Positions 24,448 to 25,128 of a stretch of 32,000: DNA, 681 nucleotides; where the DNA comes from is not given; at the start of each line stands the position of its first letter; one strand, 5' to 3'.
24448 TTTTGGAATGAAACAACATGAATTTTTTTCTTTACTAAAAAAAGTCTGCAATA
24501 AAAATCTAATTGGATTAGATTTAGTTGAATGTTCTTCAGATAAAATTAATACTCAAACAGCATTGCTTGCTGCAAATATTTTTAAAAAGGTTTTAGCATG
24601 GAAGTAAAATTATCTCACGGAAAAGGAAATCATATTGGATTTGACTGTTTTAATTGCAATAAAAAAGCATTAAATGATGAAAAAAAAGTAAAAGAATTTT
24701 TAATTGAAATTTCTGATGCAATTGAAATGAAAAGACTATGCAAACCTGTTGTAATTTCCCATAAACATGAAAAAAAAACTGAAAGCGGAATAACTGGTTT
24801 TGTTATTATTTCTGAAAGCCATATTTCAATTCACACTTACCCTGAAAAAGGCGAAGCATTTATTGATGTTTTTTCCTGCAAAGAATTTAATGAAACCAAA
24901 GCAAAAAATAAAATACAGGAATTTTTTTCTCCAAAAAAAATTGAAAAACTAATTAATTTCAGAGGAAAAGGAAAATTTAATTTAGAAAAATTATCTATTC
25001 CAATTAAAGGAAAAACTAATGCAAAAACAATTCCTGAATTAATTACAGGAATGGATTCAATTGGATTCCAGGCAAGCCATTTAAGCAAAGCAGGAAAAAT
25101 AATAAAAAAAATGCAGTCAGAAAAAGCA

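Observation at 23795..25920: Translationally coupled agmatinase plus a SpeH-like pyruvoyl decarboxylase::deoxyhypusine synthase fusion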

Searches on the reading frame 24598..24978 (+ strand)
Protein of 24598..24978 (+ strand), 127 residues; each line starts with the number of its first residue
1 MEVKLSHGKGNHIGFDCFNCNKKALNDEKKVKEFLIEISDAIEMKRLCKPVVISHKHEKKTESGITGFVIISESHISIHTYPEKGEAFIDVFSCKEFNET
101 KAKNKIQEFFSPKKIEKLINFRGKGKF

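Call 31: search_protein_families(library=ncbifam, proteins=[window:24598-24978:+], max_evalue=0.001)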
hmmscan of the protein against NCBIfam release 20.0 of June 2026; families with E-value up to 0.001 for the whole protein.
seq(127 aa): 1 family
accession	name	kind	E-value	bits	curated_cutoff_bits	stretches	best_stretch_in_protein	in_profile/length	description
TIGR03330.1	SAM_DCase_Bsu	equivalog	5.6e-24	84.7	75.65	1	10-117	4-106/112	adenosylmethionine decarboxylase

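Call 32: search_solved_structures(query=window:24598-24978:+, max_evalue=0.01, show_alignments=4)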
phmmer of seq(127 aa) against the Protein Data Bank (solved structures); distinct sequences matched with E-value up to 0.01: 5.
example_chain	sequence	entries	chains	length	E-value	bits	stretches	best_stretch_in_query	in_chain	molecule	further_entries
2iii_A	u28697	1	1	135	8.7e-12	48.8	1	10-123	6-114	S-adenosylmethionine decarboxylase proenzyme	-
1tlu_A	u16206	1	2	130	1.4e-10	44.9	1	10-123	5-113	S-adenosylmethionine decarboxylase proenzyme, AdoMetDC, SamDC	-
1vr7_A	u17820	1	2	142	1.4e-10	44.9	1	9-123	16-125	S-adenosylmethionine decarboxylase proenzyme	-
1tmi_A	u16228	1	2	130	3.7e-10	43.6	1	10-123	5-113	S-adenosylmethionine decarboxylase proenzyme, AdoMetDC, SamDC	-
3iwb_A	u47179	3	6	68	0.00066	23.4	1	75-124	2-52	S-adenosylmethionine decarboxylase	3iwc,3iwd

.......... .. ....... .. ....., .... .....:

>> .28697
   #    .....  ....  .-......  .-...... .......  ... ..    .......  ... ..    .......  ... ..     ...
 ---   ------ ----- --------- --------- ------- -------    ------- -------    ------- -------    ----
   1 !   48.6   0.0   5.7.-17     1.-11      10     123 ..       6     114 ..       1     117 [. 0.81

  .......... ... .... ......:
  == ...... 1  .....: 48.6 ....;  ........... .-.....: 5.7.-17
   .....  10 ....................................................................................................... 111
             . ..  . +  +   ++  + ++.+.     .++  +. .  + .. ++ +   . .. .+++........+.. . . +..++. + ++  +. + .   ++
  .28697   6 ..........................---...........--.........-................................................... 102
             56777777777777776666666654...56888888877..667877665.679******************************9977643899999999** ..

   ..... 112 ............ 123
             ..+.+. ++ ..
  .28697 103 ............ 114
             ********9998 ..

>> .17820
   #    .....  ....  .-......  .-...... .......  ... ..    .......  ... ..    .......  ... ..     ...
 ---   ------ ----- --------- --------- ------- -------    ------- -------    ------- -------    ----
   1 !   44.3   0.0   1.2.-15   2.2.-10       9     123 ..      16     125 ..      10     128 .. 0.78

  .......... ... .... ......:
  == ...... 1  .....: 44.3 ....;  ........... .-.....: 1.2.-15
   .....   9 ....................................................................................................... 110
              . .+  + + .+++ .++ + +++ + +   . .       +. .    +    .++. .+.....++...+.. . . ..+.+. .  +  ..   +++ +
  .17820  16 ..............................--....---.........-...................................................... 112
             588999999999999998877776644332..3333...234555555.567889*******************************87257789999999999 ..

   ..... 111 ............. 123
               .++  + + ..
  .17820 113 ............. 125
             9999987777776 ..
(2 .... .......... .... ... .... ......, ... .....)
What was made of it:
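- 24631..24951 (+): N-terminal class-1b AdoMetDC/SpeD-fold domain (aa 12-118). The predicted self-cleavage site is Glu73|Ser74. Ser74 (24817-24819) would become the pyruvoyl group. His79 is at 24832-24834 and Cys94 at 24877-24879. Alignment to T. maritima and A. aeolicus AdoMetDC structures (call 32).
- The closest solved structures are AdoMetDCs (call 32).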

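Call 44: find_homologous_proteins(query=window:24598-24972:+, max_evalue=0.00001)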
Query seq(125 aa) (125 aa): 105 proteins with E <= 0.00001 among 113 candidates.
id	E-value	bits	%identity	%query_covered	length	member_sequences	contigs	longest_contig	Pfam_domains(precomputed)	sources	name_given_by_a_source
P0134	5.4e-52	193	76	99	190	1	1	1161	PF02675.22,PF01916.24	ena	-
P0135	2.1e-25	107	49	91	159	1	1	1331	PF02675.22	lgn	-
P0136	1.4e-24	105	56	78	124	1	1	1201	PF02675.22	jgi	jgi:S-adenosylmethionine decarboxylase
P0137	1.9e-23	101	49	92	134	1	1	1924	PF02675.22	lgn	-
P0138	1.7e-22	98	44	95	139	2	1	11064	PF02675.22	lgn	-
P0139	2.4e-22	98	47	95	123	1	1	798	PF02675.22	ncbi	-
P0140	4.6e-22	97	45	95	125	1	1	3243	PF02675.22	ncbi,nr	ncbi:adenosylmethionine decarboxylase [Candidatus Woesearchaeota archaeon]|nr:adenosylmethionine dec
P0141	5.0e-22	96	49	91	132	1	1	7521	PF02675.22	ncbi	-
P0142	6.7e-21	93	46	92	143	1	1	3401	PF02675.22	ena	-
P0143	6.1e-20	90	44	99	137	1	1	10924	PF02675.22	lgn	-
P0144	2.2e-19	88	42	99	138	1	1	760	PF02675.22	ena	-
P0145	2.2e-19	88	44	93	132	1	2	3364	PF02675.22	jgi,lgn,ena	-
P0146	4.8e-19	87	43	92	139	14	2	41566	PF02675.22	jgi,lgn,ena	-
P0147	9.4e-19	86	46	82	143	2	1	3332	PF02675.22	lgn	-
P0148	1.2e-18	86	44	91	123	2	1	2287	PF02675.22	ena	-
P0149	3.0e-18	84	44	91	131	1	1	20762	PF02675.22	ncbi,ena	-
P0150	3.6e-18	84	44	83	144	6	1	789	PF02675.22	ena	-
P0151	5.3e-18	83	41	94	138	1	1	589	PF02675.22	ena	-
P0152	9.2e-18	83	44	83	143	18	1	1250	PF02675.22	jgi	-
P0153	1.1e-17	82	38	90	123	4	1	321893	PF02675.22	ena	-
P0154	1.2e-17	82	41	93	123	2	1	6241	PF02675.22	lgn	-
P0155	1.2e-17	82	42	86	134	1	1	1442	PF02675.22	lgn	-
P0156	2.0e-17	82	45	75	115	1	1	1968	PF02675.22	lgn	-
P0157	3.8e-17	81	43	83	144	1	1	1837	PF02675.22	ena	-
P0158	5.4e-17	80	43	83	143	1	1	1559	PF02675.22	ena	-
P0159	7.4e-17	80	43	83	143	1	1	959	PF02675.22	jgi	jgi:S-adenosylmethionine decarboxylase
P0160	7.6e-17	80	44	83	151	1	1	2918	PF02675.22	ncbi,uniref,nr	ncbi:MAG: S-adenosylmethionine decarboxylase [Candidatus Viridilinea halotolerans]|uniref:S-adenosyl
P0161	9.1e-17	80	42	83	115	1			PF02675.22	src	-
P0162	9.8e-17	79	39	90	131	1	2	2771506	PF02675.22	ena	-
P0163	9.9e-17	79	39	90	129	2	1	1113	PF02675.22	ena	-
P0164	1.0e-16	79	42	90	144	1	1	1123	PF02675.22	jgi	-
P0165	1.2e-16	79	39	91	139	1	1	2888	PF02675.22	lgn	-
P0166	1.3e-16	79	39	90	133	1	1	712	PF02675.22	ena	-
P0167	1.8e-16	79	41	83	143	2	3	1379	PF02675.22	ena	-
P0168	2.5e-16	78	41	83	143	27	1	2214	PF02675.22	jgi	-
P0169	3.0e-16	78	37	97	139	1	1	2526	PF02675.22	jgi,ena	-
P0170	3.2e-16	78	36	96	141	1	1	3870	PF02675.22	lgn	-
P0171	4.1e-16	77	40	90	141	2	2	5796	PF02675.22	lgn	-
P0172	5.7e-16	77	42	83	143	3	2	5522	PF02675.22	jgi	jgi:S-adenosylmethionine decarboxylase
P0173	8.5e-16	76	39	90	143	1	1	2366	PF02675.22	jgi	jgi:S-adenosylmethionine decarboxylase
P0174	9.6e-16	76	39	88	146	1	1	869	PF02675.22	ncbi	-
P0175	1.1e-15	76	39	85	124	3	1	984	PF02675.22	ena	-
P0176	1.2e-15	76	38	88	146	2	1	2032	PF02675.22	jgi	jgi:S-adenosylmethionine decarboxylase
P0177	1.6e-15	75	38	92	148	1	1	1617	PF02675.22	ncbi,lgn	-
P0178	2.0e-15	75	41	83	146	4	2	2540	PF02675.22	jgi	jgi:S-adenosylmethionine decarboxylase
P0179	2.9e-15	75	37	91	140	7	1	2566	PF02675.22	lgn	-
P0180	3.0e-15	75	39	88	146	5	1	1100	PF02675.22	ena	-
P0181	4.0e-15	74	38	90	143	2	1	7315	PF02675.22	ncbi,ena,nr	ncbi:MAG TPA: S-adenosylmethionine decarboxylase [Dehalococcoidia bacterium]|nr:S-adenosylmethionine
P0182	5.0e-15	74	39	94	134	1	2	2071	PF02675.22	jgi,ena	jgi:S-adenosylmethionine decarboxylase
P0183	8.4e-15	73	34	97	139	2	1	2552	PF02675.22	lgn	-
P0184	8.6e-15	73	34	97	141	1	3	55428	PF02675.22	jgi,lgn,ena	-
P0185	1.8e-14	72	38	90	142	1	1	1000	PF02675.22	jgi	jgi:S-adenosylmethionine decarboxylase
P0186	2.1e-14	72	41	82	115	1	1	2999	PF02675.22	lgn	-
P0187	3.9e-14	71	35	92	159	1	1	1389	PF02675.22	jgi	jgi:S-adenosylmethionine decarboxylase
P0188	9.0e-14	70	38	93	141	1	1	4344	PF02675.22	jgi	jgi:S-adenosylmethionine decarboxylase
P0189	1.9e-13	69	35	92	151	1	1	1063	PF02675.22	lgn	-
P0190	3.4e-13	68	37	90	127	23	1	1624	PF02675.22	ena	-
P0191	3.5e-13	68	42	93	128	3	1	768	PF02675.22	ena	-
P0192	4.4e-13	68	36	90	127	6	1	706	PF02675.22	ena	-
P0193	6.1e-12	64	39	82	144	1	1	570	PF02675.22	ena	-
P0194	4.2e-11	61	46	64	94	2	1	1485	PF02675.22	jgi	jgi:S-adenosylmethionine decarboxylase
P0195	7.1e-11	60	42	83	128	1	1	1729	PF02675.22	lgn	-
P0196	1.2e-10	60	36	80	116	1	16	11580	PF02675.22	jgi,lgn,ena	-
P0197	1.4e-10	59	36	80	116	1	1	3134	PF02675.22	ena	-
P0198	1.7e-10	59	37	80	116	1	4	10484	PF02675.22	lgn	-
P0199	2.0e-10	59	34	91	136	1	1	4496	PF02675.22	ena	-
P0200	1.7e-9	56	45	54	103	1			PF02675.22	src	-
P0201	2.4e-9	56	34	83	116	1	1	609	PF02675.22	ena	-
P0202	1.1e-8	53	44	71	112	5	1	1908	PF02675.22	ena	-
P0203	1.7e-8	53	34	88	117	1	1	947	PF02675.22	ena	-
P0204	3.3e-8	52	43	71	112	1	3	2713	PF02675.22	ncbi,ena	-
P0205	3.6e-8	52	38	78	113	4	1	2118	PF02675.22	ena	-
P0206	3.7e-8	52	43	71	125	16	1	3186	PF02675.22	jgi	-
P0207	3.8e-8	52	47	65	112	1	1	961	PF02675.22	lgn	-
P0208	4.7e-8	51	43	71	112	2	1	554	PF02675.22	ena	-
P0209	5.5e-8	51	40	66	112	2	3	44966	PF02675.22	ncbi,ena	-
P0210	5.5e-8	51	42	71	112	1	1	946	PF02675.22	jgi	-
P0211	9.2e-8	50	42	69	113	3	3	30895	PF02675.22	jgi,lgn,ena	-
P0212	1.0e-7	50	42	66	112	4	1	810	PF02675.22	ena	-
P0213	1.0e-7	50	42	69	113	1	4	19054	PF02675.22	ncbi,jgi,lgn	-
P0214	1.3e-7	50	42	71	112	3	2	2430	PF02675.22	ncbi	-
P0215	1.4e-7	50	43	71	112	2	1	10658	PF02675.22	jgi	jgi:S-adenosylmethionine decarboxylase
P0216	1.5e-7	50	43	71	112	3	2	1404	PF02675.22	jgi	-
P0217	1.6e-7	50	39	76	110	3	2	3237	PF02675.22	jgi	jgi:S-adenosylmethionine decarboxylase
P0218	1.8e-7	49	42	70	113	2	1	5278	PF02675.22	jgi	jgi:S-adenosylmethionine decarboxylase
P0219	2.0e-7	49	42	70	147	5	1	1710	PF02675.22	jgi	jgi:S-adenosylmethionine decarboxylase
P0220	2.3e-7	49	43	70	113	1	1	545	PF02675.22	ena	-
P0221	2.8e-7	49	44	67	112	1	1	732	PF02675.22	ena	-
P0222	2.9e-7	49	43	62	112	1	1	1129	PF02675.22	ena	-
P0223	2.9e-7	49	47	59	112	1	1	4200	PF02675.22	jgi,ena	-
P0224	4.3e-7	48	38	69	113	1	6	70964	PF02675.22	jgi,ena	-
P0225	4.6e-7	48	41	69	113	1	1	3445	PF02675.22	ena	-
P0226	5.3e-7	48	40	69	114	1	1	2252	PF02675.22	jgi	-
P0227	5.8e-7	48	42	67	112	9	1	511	PF02675.22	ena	-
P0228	7.2e-7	48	42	67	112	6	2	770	PF02675.22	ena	-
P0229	8.6e-7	47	41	69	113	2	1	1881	PF02675.22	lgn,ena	-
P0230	8.9e-7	47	40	71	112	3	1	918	PF02675.22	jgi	-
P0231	1.1e-6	47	35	84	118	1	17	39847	PF02675.22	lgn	-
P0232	1.3e-6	47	39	71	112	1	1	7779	PF02675.22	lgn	-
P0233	1.5e-6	46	42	62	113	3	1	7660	PF02675.22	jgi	jgi:S-adenosylmethionine decarboxylase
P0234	1.8e-6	46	42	67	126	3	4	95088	PF02675.22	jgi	jgi:S-adenosylmethionine decarboxylase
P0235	2.1e-6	46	40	67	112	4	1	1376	PF02675.22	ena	-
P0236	2.1e-6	46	41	66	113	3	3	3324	PF02675.22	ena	-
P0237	2.2e-6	46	43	62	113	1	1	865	PF02675.22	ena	-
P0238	3.0e-6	46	40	64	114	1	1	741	PF02675.22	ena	-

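Call 45: list_cluster_members(proteins=[P0140, P0139, P0141, P0149, P0001, P0013, P0025, P0041, P0005, P0044])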
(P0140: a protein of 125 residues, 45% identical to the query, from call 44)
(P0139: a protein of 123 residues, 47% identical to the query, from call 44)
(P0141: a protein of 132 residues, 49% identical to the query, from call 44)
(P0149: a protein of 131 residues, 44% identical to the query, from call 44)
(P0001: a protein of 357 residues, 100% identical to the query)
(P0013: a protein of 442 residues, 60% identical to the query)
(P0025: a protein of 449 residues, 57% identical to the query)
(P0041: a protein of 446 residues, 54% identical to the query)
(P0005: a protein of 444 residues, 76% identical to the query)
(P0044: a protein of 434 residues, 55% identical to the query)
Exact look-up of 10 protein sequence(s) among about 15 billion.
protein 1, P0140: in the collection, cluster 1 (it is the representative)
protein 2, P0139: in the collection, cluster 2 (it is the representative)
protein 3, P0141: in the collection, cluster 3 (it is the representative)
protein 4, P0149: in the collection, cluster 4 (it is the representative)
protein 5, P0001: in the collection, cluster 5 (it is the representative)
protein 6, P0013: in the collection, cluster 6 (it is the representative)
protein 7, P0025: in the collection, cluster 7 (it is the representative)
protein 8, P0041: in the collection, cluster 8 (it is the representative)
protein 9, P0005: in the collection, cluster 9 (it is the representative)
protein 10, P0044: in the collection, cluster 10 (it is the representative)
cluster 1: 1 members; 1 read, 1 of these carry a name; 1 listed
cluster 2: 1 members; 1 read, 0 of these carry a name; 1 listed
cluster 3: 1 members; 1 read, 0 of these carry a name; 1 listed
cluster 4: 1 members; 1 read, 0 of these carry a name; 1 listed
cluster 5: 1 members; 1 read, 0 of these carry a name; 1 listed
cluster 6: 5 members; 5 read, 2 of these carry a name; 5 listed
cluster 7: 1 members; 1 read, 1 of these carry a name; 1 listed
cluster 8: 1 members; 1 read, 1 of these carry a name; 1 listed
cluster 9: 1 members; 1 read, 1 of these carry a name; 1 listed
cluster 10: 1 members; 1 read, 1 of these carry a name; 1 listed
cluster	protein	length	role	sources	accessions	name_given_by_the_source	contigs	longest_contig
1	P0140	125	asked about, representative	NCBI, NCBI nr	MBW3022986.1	adenosylmethionine decarboxylase [Candidatus Woesearchaeota archaeon]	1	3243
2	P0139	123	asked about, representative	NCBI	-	-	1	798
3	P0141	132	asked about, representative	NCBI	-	-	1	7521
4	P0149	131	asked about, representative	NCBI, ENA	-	-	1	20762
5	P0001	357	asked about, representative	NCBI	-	-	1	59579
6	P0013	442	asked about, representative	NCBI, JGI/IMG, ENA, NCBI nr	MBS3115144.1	deoxyhypusine synthase [Candidatus Woesearchaeota archaeon]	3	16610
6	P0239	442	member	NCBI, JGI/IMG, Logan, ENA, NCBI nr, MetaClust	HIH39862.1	TPA: deoxyhypusine synthase [Candidatus Woesearchaeota archaeon] | deoxyhypusine synthase [Candidatus Woesearchaeota archaeon] | \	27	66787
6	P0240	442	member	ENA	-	-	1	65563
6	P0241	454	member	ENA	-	-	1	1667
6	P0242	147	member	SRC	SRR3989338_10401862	-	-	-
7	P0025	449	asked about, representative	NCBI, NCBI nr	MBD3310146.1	deoxyhypusine synthase [Candidatus Woesearchaeota archaeon]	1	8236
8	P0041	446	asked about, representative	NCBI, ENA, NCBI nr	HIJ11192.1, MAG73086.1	TPA: deoxyhypusine synthase [Candidatus Woesearchaeota archaeon] | hypothetical protein [archaeon]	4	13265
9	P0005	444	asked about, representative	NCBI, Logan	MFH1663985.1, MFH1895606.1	MAG: deoxyhypusine synthase [archaeon]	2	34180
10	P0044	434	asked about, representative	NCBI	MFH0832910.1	MAG: deoxyhypusine synthase [Candidatus Aenigmatarchaeota archaeon]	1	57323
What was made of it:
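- Tried and rejected: Not recovered (calls 44, 45).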

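Call 47: find_encoding_contigs(protein=P0149, flank=5000, max_places=1)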
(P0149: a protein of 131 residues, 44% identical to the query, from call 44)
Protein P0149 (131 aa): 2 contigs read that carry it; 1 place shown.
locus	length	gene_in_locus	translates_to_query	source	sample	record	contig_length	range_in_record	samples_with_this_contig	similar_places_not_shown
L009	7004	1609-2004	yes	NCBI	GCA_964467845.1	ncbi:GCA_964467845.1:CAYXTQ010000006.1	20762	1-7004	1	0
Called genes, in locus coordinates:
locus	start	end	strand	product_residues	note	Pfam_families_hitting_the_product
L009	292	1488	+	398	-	PF03215:Rad17, PF05496:RuvB_N (weak), PF00004:AAA, PF21960:RCF1-5-like_lid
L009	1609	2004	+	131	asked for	PF02675:AdoMet_dc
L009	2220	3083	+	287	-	PF00491:Arginase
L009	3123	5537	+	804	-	PF00133:tRNA-synt_1, PF01406:tRNA-synt_1e (faint), PF09334:tRNA-synt_1g, PF13603:tRNA-synt_1_2 (faint), PF09334:tRNA-synt_1g (weak), PF08264:Anticodon_1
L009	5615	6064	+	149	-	-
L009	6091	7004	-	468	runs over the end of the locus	PF00133:tRNA-synt_1 (faint), PF01406:tRNA-synt_1e, PF01921:tRNA-synt_1f (faint), PF09334:tRNA-synt_1g (weak), PF09190:DALR_2, PF23493:CysS_C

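Call 48: find_encoding_contigs(protein=P0141, flank=5000, max_places=1)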
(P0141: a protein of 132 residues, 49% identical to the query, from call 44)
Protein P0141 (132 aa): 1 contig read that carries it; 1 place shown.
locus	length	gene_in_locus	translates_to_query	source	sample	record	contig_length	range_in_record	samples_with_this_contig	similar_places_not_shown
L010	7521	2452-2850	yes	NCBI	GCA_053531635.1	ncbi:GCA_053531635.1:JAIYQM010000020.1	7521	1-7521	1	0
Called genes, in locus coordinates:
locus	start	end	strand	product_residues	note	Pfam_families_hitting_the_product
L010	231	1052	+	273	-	-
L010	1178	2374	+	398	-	PF03215:Rad17 (weak), PF05496:RuvB_N (weak), PF05673:DUF815 (faint), PF13401:AAA_22 (faint), PF00004:AAA, PF21960:RCF1-5-like_lid (weak)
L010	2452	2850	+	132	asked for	PF02675:AdoMet_dc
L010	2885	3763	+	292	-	PF00491:Arginase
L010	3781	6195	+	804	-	PF00133:tRNA-synt_1, PF01406:tRNA-synt_1e (faint), PF09334:tRNA-synt_1g, PF08264:Anticodon_1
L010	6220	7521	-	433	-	?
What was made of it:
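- The nearest stand-alone SpeD homologues sit directly upstream of arginase-family genes (calls 47, 48).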
